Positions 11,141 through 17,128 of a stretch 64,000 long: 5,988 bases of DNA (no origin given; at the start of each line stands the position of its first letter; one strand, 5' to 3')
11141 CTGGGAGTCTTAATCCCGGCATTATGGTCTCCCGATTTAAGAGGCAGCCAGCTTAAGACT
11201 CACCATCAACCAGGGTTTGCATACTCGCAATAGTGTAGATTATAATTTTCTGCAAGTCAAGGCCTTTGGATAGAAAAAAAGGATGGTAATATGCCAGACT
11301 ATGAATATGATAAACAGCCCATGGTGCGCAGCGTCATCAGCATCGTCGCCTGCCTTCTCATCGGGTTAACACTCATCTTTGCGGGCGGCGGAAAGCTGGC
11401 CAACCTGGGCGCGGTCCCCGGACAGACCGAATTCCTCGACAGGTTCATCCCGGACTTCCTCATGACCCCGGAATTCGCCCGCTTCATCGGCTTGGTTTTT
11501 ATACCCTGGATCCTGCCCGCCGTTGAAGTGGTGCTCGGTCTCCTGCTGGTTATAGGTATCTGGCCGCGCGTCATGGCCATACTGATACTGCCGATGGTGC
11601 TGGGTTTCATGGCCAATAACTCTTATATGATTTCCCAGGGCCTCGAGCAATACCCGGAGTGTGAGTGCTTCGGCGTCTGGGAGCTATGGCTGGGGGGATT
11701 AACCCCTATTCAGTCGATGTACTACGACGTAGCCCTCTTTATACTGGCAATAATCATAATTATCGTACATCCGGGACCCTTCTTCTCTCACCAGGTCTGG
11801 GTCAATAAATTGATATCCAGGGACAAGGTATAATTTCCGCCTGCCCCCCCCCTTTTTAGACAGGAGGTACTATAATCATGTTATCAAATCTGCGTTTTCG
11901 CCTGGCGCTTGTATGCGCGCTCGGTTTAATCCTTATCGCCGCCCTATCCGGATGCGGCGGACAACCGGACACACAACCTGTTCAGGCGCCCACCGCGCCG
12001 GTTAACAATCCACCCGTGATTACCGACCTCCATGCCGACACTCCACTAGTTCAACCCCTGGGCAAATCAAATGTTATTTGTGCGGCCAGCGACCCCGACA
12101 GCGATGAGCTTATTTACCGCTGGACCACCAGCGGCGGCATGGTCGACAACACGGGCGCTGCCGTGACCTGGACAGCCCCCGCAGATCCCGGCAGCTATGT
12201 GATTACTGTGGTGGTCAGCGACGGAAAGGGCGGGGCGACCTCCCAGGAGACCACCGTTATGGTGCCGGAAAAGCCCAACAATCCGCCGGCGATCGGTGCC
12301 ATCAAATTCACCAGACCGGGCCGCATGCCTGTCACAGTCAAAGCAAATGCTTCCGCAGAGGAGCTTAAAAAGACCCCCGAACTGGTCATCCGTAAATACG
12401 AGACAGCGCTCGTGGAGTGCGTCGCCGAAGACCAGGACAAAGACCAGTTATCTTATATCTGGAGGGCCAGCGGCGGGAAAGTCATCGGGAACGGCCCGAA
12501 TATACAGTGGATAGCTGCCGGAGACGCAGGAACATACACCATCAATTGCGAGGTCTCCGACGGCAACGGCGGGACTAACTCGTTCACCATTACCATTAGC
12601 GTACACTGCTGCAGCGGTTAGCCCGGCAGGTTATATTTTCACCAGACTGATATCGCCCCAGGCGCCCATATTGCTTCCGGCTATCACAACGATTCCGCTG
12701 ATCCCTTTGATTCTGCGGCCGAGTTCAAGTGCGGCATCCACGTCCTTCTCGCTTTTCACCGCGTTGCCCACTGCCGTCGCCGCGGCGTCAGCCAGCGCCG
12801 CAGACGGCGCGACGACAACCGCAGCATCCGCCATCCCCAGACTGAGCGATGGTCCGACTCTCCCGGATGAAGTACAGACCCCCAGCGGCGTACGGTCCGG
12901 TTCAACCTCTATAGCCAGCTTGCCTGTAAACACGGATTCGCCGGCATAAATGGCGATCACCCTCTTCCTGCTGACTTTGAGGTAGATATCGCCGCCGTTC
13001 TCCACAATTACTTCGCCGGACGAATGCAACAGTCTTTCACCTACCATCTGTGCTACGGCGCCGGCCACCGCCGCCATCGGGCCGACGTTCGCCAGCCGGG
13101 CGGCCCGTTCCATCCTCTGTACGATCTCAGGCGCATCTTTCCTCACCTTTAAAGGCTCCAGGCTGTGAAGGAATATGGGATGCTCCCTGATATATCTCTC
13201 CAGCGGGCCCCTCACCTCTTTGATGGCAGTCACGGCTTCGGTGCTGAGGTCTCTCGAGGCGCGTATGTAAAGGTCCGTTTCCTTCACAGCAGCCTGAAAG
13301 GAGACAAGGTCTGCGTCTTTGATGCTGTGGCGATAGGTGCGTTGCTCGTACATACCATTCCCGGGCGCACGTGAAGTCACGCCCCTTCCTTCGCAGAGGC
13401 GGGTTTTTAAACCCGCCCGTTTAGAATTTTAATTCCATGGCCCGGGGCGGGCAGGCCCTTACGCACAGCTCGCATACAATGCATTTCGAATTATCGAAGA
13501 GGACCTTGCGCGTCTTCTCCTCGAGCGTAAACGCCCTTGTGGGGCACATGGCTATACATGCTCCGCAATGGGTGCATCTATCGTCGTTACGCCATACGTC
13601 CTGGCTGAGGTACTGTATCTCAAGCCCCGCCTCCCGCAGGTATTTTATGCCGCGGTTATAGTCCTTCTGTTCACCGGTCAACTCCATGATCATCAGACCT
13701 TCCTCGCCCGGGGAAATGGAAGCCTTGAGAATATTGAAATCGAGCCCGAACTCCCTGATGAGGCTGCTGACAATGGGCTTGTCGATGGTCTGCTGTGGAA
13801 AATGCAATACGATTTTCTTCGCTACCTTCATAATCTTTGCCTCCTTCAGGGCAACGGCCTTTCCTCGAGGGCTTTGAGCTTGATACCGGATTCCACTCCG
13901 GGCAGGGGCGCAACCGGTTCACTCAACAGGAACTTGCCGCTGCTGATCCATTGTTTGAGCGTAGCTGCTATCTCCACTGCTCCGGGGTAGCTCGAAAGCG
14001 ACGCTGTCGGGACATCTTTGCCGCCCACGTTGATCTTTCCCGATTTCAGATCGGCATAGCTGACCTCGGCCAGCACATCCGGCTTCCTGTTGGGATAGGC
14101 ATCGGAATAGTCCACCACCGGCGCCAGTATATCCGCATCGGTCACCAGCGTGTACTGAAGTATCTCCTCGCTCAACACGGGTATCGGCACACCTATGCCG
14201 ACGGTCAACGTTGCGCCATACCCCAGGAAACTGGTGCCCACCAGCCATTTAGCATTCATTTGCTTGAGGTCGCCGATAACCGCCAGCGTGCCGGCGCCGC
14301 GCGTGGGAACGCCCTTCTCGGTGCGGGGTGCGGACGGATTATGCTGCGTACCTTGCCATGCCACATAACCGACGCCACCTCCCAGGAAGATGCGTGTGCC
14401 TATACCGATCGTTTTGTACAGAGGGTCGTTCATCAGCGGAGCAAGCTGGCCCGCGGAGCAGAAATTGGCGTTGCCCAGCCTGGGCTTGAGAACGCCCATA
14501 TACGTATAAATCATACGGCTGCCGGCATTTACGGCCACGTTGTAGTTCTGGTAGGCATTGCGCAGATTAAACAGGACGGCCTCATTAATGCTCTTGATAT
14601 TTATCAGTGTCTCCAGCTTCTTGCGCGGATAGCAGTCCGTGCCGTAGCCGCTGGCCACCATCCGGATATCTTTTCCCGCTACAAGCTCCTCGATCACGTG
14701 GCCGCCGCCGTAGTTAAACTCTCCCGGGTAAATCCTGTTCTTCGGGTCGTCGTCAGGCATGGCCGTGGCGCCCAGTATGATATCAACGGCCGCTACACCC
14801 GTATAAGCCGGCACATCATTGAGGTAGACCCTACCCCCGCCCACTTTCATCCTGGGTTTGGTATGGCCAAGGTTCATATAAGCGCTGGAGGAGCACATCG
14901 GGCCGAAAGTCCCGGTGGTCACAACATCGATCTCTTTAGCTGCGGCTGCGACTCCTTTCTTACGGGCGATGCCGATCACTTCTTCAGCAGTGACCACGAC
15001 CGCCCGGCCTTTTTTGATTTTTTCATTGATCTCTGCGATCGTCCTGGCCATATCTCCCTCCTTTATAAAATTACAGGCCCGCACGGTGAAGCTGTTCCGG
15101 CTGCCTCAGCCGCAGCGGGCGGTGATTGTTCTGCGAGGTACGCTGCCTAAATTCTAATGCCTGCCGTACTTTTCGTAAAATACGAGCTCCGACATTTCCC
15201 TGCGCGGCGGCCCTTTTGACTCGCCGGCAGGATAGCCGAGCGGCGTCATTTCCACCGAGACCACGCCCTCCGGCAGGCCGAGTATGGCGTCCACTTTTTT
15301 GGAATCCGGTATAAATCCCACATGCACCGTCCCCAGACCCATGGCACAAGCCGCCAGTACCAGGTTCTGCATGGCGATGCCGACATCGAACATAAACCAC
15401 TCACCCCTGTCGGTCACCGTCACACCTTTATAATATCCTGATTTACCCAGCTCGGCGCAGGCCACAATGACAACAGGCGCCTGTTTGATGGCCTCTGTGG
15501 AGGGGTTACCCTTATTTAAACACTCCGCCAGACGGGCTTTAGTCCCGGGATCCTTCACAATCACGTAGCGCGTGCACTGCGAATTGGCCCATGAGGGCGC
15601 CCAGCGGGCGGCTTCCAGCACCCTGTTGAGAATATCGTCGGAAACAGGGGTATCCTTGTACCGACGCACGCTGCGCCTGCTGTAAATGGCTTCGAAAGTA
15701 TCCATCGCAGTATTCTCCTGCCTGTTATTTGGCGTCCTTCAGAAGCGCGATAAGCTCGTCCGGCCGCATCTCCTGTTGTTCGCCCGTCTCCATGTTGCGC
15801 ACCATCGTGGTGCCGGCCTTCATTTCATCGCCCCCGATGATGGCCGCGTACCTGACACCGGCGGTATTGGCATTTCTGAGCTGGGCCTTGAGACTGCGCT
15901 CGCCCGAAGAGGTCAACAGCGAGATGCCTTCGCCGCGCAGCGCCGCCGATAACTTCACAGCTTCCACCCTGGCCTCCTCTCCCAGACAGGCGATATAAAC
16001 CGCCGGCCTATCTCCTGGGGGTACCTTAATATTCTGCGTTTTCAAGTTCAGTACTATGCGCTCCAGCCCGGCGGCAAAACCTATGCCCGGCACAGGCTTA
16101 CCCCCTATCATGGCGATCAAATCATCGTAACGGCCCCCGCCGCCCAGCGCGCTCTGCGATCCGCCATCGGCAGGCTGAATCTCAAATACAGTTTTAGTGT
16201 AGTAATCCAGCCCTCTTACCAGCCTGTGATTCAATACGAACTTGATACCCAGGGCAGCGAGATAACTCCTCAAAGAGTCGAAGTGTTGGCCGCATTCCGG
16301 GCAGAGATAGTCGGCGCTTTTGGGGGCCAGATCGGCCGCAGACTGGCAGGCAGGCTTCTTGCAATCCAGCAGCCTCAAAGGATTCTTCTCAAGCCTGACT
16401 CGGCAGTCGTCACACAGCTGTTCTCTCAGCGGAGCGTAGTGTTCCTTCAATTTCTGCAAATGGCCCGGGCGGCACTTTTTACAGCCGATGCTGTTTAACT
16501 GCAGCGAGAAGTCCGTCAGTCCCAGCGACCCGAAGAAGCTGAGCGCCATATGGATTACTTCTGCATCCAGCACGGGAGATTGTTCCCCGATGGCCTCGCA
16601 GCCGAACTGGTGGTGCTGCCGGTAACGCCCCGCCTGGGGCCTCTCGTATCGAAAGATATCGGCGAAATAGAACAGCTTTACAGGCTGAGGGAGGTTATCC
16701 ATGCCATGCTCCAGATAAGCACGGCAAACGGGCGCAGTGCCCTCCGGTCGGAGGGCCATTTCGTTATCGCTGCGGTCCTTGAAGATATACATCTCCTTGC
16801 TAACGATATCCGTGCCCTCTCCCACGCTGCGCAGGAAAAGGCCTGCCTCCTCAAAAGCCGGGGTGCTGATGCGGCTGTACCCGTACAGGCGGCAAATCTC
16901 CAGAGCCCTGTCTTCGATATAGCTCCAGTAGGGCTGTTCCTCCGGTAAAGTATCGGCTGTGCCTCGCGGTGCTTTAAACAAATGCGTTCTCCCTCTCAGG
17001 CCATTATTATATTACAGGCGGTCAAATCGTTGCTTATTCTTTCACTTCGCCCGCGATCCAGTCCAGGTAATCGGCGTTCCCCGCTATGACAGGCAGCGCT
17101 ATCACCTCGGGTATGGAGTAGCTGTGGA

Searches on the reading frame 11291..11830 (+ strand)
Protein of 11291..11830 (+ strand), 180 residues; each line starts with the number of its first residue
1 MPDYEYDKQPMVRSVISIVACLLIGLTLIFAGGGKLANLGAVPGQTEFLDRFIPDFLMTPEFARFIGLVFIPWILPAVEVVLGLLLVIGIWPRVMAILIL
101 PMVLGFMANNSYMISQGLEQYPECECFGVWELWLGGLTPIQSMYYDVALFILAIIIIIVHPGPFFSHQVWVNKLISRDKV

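Call 51: search_protein_families(library=pfam, proteins=[window:11291-11830:+], max_evalue=0.00001)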
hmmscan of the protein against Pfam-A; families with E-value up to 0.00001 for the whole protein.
window:11291-11830:+ (180 aa): 1 family
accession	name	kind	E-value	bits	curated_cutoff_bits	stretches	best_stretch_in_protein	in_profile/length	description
PF07291.16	MauE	-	3.6e-11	43.9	27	1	15-157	3-126/128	Methylamine utilisation protein MauE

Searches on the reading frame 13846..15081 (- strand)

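Call 61: search_protein_families(library=pfam, proteins=[window:13846-15081:-], max_evalue=0.00001)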
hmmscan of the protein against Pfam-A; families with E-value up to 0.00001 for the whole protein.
window:13846-15081:- (411 aa): 1 family
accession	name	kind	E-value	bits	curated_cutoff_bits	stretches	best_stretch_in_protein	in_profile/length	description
PF01837.22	HcyBio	-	3.8e-151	503.3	26.2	1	27-386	1-349/349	Homocysteine biosynthesis enzyme, sulfur-incorporation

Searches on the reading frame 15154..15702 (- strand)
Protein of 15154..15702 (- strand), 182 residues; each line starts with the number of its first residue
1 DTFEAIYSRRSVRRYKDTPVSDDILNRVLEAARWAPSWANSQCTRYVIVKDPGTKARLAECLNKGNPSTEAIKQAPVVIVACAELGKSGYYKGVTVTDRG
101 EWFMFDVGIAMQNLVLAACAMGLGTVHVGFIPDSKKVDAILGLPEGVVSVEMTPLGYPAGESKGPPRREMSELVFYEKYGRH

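Call 52: search_protein_families(library=pfam, proteins=[window:15154-15702:-], max_evalue=0.00001)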
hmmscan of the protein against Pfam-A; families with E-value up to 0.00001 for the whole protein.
window:15154-15702:- (182 aa): 2 families
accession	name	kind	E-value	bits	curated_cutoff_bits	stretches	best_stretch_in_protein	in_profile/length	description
PF00881.29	Nitroreductase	-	1.3e-30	107.2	23.5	1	6-156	1-166/167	Nitroreductase family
PF14512.11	TM1586_NiRdase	-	1.5e-12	48.1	27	0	106-177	83-152/215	Putative TM nitroreductase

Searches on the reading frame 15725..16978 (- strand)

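Call 52: search_protein_families(library=pfam, proteins=[window:15725-16978:-], max_evalue=0.00001)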
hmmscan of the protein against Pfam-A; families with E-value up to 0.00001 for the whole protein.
window:15725-16978:- (417 aa): 3 families
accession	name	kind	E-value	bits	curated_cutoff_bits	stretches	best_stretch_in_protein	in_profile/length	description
PF13393.11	tRNA-synt_His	-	4.7e-42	144.7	25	1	6-308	1-308/308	Histidyl-tRNA synthetase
PF03129.25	HGTP_anticodon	-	4.1e-16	59.3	21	1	327-414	2-92/94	Anticodon binding domain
PF00587.30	tRNA-synt_2b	-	3e-12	47.4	29.3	1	64-267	1-120/179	tRNA synthetase class II core domain (G, H, P, S and T)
